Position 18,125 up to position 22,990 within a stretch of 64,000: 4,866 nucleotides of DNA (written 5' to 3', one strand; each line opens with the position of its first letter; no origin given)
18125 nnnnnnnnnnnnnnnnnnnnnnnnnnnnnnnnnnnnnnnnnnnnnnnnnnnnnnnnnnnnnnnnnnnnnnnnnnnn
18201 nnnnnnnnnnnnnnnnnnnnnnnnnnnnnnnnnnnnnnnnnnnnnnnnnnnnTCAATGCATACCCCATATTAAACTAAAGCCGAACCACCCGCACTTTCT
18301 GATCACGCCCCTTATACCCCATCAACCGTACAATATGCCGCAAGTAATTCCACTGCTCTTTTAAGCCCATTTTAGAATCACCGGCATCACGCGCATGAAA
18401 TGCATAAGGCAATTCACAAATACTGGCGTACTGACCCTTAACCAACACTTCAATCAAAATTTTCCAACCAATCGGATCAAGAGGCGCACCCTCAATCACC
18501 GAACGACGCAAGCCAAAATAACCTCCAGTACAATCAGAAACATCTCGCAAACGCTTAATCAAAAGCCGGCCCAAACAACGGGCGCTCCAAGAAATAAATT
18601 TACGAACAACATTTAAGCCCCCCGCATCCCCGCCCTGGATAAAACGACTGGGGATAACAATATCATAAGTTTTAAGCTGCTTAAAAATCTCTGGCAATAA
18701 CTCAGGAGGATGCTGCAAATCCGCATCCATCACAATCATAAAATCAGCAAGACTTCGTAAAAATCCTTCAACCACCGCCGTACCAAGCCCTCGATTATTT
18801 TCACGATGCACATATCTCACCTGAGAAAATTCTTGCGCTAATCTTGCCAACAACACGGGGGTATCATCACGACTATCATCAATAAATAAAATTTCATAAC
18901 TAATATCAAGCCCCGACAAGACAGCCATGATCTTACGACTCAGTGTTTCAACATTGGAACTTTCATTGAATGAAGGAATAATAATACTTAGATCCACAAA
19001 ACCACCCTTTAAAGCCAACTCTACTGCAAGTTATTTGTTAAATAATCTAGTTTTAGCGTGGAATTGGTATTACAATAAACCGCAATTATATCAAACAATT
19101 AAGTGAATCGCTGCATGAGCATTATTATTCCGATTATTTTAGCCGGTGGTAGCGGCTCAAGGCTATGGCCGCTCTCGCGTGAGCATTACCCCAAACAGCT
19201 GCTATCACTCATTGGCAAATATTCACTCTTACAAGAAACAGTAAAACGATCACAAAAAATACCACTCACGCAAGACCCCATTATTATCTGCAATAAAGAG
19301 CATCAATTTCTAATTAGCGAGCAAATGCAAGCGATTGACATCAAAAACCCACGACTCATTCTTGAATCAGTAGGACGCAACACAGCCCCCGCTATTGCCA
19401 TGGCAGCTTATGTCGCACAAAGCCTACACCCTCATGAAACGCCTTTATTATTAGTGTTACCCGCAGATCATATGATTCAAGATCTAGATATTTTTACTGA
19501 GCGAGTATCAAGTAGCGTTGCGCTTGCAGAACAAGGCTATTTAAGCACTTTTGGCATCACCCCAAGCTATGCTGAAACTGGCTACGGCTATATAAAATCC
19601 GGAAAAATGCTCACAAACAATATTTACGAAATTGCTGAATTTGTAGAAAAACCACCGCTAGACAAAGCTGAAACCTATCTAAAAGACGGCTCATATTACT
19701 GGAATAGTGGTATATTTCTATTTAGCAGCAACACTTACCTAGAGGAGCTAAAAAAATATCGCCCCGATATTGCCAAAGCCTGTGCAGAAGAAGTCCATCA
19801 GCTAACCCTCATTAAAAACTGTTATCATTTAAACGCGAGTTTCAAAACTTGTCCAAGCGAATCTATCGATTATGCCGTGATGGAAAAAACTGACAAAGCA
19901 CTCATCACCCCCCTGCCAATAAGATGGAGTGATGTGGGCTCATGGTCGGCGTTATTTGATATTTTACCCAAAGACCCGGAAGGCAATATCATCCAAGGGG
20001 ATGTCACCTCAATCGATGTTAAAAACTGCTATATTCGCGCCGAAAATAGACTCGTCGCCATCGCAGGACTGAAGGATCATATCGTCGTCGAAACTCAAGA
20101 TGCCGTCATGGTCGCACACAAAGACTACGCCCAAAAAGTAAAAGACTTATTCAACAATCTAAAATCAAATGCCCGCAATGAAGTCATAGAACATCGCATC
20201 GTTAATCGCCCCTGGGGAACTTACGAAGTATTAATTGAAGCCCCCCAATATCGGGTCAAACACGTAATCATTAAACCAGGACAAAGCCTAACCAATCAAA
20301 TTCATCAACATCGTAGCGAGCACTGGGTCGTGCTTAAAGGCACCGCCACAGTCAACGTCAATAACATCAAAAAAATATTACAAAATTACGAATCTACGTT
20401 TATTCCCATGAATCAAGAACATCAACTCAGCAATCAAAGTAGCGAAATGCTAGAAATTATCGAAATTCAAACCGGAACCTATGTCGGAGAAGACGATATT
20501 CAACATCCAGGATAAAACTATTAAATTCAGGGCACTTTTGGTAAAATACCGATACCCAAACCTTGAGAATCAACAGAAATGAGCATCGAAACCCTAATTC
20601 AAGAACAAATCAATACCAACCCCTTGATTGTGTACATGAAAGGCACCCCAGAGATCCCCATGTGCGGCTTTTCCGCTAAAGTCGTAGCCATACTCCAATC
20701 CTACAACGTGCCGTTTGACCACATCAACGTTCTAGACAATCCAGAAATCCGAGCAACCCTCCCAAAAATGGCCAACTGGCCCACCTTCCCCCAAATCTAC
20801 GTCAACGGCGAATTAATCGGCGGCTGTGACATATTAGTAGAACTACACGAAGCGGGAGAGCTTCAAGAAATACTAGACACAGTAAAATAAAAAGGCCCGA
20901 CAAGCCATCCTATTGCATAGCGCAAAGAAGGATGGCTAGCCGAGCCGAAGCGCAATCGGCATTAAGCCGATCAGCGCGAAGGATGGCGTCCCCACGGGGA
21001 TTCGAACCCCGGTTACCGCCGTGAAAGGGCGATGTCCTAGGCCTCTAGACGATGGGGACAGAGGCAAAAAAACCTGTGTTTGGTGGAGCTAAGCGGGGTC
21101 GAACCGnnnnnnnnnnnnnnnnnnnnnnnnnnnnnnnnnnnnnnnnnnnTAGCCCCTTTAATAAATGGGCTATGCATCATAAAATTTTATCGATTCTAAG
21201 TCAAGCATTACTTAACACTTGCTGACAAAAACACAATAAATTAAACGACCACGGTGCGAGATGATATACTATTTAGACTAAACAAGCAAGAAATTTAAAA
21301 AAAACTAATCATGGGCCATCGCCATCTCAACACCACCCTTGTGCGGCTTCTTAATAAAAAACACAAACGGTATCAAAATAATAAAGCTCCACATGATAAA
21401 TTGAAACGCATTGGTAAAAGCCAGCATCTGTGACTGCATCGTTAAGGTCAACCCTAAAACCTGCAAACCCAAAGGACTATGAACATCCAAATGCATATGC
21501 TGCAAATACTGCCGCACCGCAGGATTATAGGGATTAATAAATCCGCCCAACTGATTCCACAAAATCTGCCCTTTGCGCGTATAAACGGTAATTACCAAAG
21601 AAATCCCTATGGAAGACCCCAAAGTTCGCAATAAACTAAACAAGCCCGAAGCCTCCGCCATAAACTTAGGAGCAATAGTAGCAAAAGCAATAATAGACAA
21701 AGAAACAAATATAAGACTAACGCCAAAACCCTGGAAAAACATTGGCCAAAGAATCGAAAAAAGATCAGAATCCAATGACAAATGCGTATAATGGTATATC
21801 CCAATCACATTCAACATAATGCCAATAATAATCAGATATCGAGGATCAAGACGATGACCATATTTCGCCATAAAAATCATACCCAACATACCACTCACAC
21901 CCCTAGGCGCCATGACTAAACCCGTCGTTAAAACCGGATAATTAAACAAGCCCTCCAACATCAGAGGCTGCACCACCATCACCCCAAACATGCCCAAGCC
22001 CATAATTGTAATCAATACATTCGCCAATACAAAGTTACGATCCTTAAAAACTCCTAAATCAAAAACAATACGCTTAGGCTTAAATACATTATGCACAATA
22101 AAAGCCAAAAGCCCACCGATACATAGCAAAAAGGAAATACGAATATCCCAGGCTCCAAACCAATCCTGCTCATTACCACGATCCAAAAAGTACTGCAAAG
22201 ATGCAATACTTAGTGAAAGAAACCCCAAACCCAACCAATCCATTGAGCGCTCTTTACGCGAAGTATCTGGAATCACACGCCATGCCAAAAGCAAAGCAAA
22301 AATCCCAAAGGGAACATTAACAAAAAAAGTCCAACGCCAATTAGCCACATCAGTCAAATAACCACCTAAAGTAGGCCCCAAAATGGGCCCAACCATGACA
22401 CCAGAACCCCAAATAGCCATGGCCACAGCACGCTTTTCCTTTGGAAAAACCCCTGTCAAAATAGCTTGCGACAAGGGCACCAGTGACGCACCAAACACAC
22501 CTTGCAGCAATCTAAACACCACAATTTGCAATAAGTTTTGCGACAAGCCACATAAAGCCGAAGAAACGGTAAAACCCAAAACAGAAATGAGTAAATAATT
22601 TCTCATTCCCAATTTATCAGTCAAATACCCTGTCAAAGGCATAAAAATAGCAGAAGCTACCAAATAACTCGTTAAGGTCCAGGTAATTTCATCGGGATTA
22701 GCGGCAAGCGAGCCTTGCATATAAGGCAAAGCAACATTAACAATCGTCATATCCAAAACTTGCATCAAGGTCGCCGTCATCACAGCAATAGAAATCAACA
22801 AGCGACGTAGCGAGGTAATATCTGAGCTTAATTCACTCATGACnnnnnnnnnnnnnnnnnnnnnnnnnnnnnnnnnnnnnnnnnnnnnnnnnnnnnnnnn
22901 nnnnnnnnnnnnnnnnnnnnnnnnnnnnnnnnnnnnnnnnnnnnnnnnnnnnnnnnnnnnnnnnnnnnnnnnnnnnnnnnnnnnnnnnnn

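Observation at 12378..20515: Polyprenyl-phosphate-mannose-type periplasmic glycosylation island with three GT-C-like membrane proteins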

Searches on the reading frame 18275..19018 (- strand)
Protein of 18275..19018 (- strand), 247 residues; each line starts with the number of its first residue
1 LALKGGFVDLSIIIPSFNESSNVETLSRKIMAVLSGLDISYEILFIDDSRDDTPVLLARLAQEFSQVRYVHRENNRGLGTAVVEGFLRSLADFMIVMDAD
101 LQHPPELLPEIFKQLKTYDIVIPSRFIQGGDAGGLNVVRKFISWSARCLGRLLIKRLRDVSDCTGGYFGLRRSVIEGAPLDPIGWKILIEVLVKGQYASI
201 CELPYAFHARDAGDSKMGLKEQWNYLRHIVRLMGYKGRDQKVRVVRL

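Call 3: search_protein_families(library=pfam, proteins=[window:18275-19018:-], max_evalue=1)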
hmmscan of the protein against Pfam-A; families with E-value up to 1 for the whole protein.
window:18275-19018:- (247 aa): 3 families
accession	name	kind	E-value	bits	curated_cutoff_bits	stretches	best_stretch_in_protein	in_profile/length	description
PF00535.33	Glycos_transf_2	-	4.9e-29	101.9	23.3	1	11-176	1-165/168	Glycosyl transferase family 2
PF02518.31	HATPase_c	-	0.036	14.9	26.4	0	103-143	49-85/111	Histidine kinase-, DNA gyrase B-, and HSP90-like ATPase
PF24872.1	DUF2110_N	-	0.17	12.5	28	1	18-46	13-41/72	DUF2110 N-terminal domain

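Call 4: search_protein_families(library=ncbifam, proteins=[window:18275-19018:-], max_evalue=1)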
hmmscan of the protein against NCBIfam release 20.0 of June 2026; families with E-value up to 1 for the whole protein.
window:18275-19018:- (247 aa): 18 families
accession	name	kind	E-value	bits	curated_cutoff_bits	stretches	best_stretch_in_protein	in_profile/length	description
NF047588.1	GlcsyltransPgfSStrep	equivalog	2.2e-23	83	500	1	9-147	2-143/308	glycosyltransferase PgfS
NF007986.1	PRK10714.1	equivalog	2.2e-17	63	529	1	10-227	8-220/316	undecaprenyl-phosphate 4-deoxy-4-formamido-L-arabinose transferase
TIGR03937.1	PgaC_IcaA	equivalog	8e-12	44.8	422.3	1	10-100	47-135/407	poly-beta-1,6-N-acetyl-D-glucosamine synthase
NF041391.1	DPhHxTase_Halo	equivalog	1.6e-07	30.5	375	1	16-177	3-152/213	dolichyl-phosphate hexose transferase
NF047683.1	TeichurnBiosyTuaG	equivalog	5.1e-07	29.6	400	1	10-111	8-107/252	teichuronic acid biosynthesis protein TuaG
TIGR04283.1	glyco_like_mftF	equivalog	1.8e-06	27.7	182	1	10-119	1-101/221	TIGR04283 family arsenosugar biosynthesis glycosyltransferase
TIGR04182.1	glyco_TIGR04182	equivalog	2e-06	27.4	325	1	9-211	1-194/293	S-layer glycoprotein N-glycosyltransferase AglJ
NF007482.0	PRK10073.1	equivalog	3.2e-06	26.4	423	1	9-111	7-106/334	glycosyltransferase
NF041875.1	EPS_EpsD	equivalog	1.2e-05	24.9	370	1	10-115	1-104/325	exopolysaccharide biosynthesis glycosyltransferase EpsD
NF010496.0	PRK13915.1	equivalog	3.3e-05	23.1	262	1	9-111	32-138/307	glucosyl-3-phosphoglycerate synthase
NF058614.1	PPMAGASynPpgS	equivalog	6.7e-05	22.4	370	1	9-151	1-140/226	polyprenyl-phospho-N-acetylgalactosaminyl synthase PpgS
NF038302.1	EPS_HpsE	equivalog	0.00023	20.3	300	1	8-100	1-96/307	hormogonium polysaccharide biosynthesis glycosyltransferase HpsE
NF041865.1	EpsU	equivalog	0.001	18.2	700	1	10-116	41-148/394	exopolysaccharide biosynthesis GT2 family glycosyltransferase EpsU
TIGR03965.1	mycofact_glyco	equivalog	0.0014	17.6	280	1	9-119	75-183/467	mycofactocin biosynthesis glycosyltransferase MftF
NF050050.1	ProtGlycPglI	equivalog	0.0053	16.2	500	1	9-114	3-107/306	GalNAc(5)-diNAcBac-PP-undecaprenol beta-1,3-glucosyltransferase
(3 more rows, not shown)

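Call 7: search_solved_structures(query=window:18275-19018:-, max_evalue=0.001, show_alignments=2)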
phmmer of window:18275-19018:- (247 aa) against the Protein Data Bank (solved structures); distinct sequences matched with E-value up to 0.001: 14.
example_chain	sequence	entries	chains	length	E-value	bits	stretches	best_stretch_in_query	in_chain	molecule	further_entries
5mlz_A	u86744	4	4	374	4.5e-56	193.3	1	9-241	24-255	Dolichol monophosphate mannose synthase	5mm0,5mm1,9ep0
5ekp_C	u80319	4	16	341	1.1e-16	64.3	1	7-133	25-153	Uncharacterized glycosyltransferase sll0501 | Glycosyltransferase sll0501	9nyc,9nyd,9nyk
9nye_A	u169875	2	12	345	1.1e-16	64.3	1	7-133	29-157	Glycosyltransferase sll0501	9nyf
5eke_A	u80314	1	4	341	1.2e-16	64.2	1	7-133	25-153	Uncharacterized glycosyltransferase sll0501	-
9hwj_A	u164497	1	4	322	4.5e-14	55.7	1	10-125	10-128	Undecaprenyl-phosphate 4-deoxy-4-formamido-L-arabinose transferase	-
9bhc_C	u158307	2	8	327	2.3e-13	53.4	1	10-123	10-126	Undecaprenyl-phosphate 4-deoxy-4-formamido-L-arabinose transferase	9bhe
8vxh_A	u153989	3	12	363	3e-13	53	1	10-123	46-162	Undecaprenyl-phosphate 4-deoxy-4-formamido-L-arabinose transferase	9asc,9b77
3bcv_A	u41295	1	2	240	0.00044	23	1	10-105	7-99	Putative glycosyltransferase protein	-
6h1j_A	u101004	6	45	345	0.0005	22.8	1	4-123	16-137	Probable ss-1,3-N-acetylglucosaminyltransferase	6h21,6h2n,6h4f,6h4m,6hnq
9omj_A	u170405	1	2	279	0.00051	22.8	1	7-112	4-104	Glycosyltransferase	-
9omm_A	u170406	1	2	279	0.00061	22.5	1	8-112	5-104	Glycosyltransferase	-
9omh_A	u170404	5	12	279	0.00062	22.5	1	8-112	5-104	Glycosyltransferase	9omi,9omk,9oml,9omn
8vh7_A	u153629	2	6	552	0.00093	22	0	11-100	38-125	Heparosan synthase B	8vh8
8viw_A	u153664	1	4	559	0.00096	21.9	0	11-100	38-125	Heparosan synthase B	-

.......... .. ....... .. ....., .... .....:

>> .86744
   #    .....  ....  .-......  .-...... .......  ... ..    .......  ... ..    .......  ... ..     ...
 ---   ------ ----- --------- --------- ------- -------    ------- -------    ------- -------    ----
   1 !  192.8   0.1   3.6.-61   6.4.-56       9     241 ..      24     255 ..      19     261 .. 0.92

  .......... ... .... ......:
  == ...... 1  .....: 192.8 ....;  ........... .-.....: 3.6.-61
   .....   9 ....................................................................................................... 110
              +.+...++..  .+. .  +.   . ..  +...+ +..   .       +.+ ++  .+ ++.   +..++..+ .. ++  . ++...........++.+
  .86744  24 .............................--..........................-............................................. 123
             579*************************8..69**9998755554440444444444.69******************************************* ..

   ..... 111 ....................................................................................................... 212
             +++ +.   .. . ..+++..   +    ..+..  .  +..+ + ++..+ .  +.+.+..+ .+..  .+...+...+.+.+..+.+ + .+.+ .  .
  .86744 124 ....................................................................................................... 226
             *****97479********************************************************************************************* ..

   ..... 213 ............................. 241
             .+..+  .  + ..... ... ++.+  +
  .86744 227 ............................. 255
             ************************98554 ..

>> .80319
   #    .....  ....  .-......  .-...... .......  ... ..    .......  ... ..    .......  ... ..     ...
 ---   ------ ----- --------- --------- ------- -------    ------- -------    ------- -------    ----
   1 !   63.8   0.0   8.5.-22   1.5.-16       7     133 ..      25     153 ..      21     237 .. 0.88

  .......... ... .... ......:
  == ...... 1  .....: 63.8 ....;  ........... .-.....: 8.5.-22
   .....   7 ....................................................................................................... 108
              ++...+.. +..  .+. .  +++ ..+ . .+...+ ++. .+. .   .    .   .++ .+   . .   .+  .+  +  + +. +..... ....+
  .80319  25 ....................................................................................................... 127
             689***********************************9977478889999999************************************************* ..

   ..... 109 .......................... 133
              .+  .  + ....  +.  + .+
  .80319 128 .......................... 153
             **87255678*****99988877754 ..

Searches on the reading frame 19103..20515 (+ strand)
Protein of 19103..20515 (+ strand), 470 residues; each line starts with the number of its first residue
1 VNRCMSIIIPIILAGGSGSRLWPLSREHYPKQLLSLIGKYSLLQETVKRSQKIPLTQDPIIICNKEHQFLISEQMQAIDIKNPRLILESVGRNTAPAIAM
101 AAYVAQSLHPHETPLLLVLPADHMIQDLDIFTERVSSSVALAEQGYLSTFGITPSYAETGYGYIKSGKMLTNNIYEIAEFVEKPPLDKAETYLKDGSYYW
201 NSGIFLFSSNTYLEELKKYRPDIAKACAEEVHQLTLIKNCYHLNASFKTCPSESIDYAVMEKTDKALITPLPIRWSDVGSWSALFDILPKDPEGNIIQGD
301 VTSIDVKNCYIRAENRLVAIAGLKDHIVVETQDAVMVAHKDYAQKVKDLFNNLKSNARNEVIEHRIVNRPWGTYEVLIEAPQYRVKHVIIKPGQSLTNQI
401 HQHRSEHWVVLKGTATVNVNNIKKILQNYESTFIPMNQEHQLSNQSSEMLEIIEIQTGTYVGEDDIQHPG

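Call 3: search_protein_families(library=pfam, proteins=[window:19103-20515:+], max_evalue=1)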
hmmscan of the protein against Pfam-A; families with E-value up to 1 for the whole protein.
window:19103-20515:+ (470 aa): 6 families
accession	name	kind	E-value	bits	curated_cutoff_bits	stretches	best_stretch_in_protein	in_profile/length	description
PF00483.29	NTP_transferase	-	5.3e-54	183.8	21.2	1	10-291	2-242/245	Nucleotidyl transferase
PF01050.24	MannoseP_isomer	-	4e-37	127.4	23.6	1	357-467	2-112/116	Mannose-6-phosphate isomerase C-terminal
PF22640.1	ManC_GMP_beta-helix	-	1.6e-17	63.6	27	1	300-353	2-55/55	MannoseP isomerase/GMP-like beta-helix domain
PF07883.17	Cupin_2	-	4.8e-09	36.2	27.2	1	387-455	2-69/70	Cupin domain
PF12804.13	NTP_transf_3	-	1.4e-05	25.8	27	1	11-124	2-97/160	MobA-like NTP transferase domain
PF14667.12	Polysacc_synt_C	-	0.023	15.3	28.7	1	384-424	19-59/111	Polysaccharide biosynthesis C-terminal domain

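Call 4: search_protein_families(library=ncbifam, proteins=[window:19103-20515:+], max_evalue=1)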
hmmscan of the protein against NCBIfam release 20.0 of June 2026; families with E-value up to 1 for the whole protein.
window:19103-20515:+ (470 aa): 17 families
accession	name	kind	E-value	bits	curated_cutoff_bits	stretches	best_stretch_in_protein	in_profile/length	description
TIGR01479.1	GMP_PMI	equivalog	7.1e-185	615.3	372.95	1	8-466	1-458/467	mannose-1-phosphate guanylyltransferase/mannose-6-phosphate isomerase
NF012004.0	PRK15460.1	equivalog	1.6e-150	501.9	859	1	7-466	5-468/478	mannose-1-phosphate guanyltransferase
TIGR03992.1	Arch_glmU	subfamily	1e-08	34.5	292.1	1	11-209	4-177/393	bifunctional sugar-1-phosphate nucleotidylyltransferase/acetyltransferase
TIGR02091.1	glgC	equivalog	0.00018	20.7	424.9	2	9-43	2-35/364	glucose-1-phosphate adenylyltransferase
TIGR01099.1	galU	equivalog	0.00029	20.5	326.8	1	137-205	141-211/261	UTP--glucose-1-phosphate uridylyltransferase GalU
NF002772.0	PRK02862.1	equivalog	0.00035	19.4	537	1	7-44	3-39/429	glucose-1-phosphate adenylyltransferase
NF002023.0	PRK00844.1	subfamily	0.00038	19.4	458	1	6-40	5-38/408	glucose-1-phosphate adenylyltransferase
NF001947.0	PRK00725.1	subfamily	0.00044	19.1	470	1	165-218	174-226/426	glucose-1-phosphate adenylyltransferase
NF001186.0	PRK00155.2-3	equivalog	0.0023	17.4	253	1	11-86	8-78/224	2-C-methyl-D-erythritol 4-phosphate cytidylyltransferase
TIGR00453.1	ispD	equivalog_domain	0.0025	17.3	181.3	1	11-77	3-64/219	2-C-methyl-D-erythritol 4-phosphate cytidylyltransferase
NF007408.0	PRK09943.1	equivalog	0.0095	15.5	211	1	391-459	115-183/185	HTH-type transcriptional regulator PuuR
NF003670.0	PRK05293.1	equivalog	0.017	14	470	1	8-44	5-40/382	glucose-1-phosphate adenylyltransferase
TIGR01208.1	rmlA_long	equivalog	0.022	13.7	320.25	1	11-72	3-62/353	glucose-1-phosphate thymidylyltransferase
TIGR01207.1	rmlA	equivalog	0.038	13.1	360.65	1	11-39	3-30/286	glucose-1-phosphate thymidylyltransferase RfbA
NF041313.1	UDPGP_AglF_Halo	equivalog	0.053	13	400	1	11-55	4-46/234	UTP--glucose-1-phosphate uridylyltransferase AglF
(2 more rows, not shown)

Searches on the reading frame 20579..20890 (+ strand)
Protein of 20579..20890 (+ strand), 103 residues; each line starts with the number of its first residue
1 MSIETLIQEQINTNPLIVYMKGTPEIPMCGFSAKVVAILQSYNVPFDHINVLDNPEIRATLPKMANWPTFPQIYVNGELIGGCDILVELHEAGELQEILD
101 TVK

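Call 79: find_encoding_contigs(protein=window:20579-20890:+, flank=10000, max_places=6)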
Protein window:20579-20890:+ (103 aa): 14 contigs read that carry it; 6 places shown.
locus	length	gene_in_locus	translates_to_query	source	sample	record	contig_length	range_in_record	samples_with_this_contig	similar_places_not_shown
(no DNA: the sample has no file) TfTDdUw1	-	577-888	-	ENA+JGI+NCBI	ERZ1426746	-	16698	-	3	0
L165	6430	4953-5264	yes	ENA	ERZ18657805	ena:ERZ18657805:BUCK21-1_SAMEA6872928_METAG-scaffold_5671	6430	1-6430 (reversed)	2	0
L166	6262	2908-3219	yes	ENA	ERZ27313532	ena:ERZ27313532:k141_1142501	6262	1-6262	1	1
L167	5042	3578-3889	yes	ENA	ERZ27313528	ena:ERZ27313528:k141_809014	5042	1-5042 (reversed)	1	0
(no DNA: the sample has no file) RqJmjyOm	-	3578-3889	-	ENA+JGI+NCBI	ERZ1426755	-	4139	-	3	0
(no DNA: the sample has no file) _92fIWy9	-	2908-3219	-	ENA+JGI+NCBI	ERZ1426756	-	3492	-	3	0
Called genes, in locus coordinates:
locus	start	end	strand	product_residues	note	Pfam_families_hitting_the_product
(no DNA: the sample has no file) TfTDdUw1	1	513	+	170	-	?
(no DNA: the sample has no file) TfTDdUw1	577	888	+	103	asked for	PF00462:Glutaredoxin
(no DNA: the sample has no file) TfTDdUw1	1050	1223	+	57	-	-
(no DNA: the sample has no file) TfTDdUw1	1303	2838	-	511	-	PF00083:Sugar_tr, PF07690:MFS_1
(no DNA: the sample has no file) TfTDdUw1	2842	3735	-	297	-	PF25917:BSH_RND, PF25990:Beta-barrel_YknX (faint), PF25876:HH_MFP_RND, PF25963:Beta-barrel_AAEA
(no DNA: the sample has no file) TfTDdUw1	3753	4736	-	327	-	PF00072:Response_reg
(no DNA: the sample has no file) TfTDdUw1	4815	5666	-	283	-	PF00483:NTP_transferase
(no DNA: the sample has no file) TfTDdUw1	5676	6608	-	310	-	PF01476:LysM, PF01551:Peptidase_M23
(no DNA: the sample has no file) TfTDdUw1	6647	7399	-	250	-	PF01975:SurE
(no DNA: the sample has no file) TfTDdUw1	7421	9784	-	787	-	PF01588:tRNA_bind, PF03483:B3_4, PF03484:B5, PF17759:tRNA_synthFbeta, PF03147:FDX-ACB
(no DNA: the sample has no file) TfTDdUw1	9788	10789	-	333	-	PF02912:Phe_tRNA-synt_N, PF01409:tRNA-synt_2d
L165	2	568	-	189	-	?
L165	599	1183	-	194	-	-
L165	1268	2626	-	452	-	-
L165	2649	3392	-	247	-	PF00535:Glycos_transf_2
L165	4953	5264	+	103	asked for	PF00462:Glutaredoxin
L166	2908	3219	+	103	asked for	PF00462:Glutaredoxin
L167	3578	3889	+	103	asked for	PF00462:Glutaredoxin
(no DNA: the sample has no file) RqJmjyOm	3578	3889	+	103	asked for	PF00462:Glutaredoxin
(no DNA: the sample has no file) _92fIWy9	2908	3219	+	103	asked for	PF00462:Glutaredoxin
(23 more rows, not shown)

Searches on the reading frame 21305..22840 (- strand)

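Call 47: search_protein_families(library=ncbifam, proteins=[window:21305-22840:-], max_evalue=1e-8)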
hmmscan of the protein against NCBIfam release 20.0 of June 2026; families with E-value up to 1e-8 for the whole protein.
window:21305-22840:- (511 aa): 56 families (the best 25 are shown)
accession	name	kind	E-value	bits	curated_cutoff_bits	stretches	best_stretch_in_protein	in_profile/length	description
TIGR00711.1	efflux_EmrB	subfamily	3.3e-120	402.1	230.2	1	15-494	2-483/485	DHA2 family efflux MFS transporter permease subunit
NF000391.1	EmrB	exception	7e-97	325.2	925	1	12-500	8-499/501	multidrug efflux MFS transporter permease subunit EmrB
NF007799.0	PRK10504.1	subfamily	5.9e-48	163.9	426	1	22-416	17-409/471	multidrug transporter subunit MdtD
NF000025.1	MFS_efflux_tcmA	exception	1.5e-34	119.7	999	1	18-424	29-436/538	tetracenomycin C efflux MFS transporter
NF040895.2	MFS_effux_SdrM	equivalog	5.3e-33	114.8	550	1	11-430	2-414/441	multidrug efflux MFS transporter SdrM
NF000095.1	tet_MFS_OtrB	exception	6.9e-32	110.7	999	1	15-419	25-436/563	oxytetracycline resistance efflux MFS transporter OtrB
NF000009.1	tet_MFS_Tcr3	exception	2.6e-30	105.4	1000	1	19-419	35-441/512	tetracycline efflux MFS transporter Tcr3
TIGR00880.1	2_A_01_02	superfamily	4e-30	104.8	131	1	53-193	1-141/141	multidrug resistance protein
TIGR00710.1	efflux_Bcr_CflA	subfamily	2.7e-29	102.8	200.9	1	24-199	14-189/385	Bcr/CflA family efflux MFS transporter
NF033896.2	MFS_LfrA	equivalog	6.9e-26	90.9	825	1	11-421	15-425/504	efflux MFS transporter LfrA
NF000060.1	MFS_efflux_LmrB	exception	1.1e-25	90.5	800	1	14-442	16-442/479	lincomycin efflux MFS transporter Lmr(B)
NF011571.1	PRK14995.1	subfamily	4.2e-24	85.2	701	1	13-417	4-408/493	SmvA family efflux MFS transporter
NF000031.1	MFS_efflux_LmrA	exception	5.4e-24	84.7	850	1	16-419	34-436/484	lincomycin efflux MFS transporter Lmr(A)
NF012169.0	qepA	equivalog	7.6e-23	80.9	1075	1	11-419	16-421/511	fluoroquinolone efflux MFS transporter QepA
NF008314.0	PRK11102.1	equivalog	3.2e-22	79.4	303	1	15-200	11-195/396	Bcr/CflA family multidrug efflux MFS transporter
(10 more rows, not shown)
